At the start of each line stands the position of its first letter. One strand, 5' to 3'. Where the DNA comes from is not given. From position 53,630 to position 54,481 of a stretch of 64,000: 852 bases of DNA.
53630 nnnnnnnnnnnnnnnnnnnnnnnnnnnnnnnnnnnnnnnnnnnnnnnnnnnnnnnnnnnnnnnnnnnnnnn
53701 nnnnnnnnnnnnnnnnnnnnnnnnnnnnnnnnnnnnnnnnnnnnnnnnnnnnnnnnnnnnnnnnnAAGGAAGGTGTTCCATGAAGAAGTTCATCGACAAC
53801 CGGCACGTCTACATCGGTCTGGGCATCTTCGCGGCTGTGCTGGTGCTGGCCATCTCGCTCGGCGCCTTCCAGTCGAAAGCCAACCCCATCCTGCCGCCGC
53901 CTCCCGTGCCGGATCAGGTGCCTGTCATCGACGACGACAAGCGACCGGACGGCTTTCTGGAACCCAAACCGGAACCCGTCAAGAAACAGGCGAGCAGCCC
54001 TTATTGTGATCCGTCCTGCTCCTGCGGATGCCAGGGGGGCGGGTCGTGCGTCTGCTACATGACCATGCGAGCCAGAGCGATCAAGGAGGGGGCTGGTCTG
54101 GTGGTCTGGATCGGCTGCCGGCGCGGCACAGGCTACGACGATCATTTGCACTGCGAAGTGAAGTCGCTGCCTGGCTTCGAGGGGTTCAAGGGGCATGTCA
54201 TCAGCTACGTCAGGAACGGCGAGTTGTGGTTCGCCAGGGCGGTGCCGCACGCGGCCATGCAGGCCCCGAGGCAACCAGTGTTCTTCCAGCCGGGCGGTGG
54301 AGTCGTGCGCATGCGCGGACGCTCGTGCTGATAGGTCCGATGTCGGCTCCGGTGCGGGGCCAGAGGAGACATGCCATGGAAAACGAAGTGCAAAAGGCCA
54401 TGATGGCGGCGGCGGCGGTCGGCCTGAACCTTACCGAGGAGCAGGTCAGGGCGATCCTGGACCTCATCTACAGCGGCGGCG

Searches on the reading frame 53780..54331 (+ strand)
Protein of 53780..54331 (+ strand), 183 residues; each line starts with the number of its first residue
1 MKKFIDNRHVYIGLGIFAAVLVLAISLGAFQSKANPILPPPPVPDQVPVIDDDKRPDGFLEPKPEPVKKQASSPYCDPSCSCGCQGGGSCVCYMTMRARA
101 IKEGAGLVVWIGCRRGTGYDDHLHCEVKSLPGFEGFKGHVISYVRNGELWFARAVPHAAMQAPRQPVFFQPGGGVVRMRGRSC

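Call 3: search_protein_families(library=pfam, proteins=[window:53780-54331:+], max_evalue=0.01)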
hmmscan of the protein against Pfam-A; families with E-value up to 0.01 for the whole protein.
window:53780-54331:+ (183 aa): 0 families

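Call 9: search_protein_families(library=phrogs, proteins=[window:53780-54331:+], max_evalue=0.001)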
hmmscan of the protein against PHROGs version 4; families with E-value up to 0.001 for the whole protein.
window:53780-54331:+ (183 aa): 0 families
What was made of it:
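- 53780..54331 (+): w183: protein with an N-terminal transmembrane anchor, a Pro-rich linker and a Cys-rich C-terminal part. No family hit (calls 3, 9).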
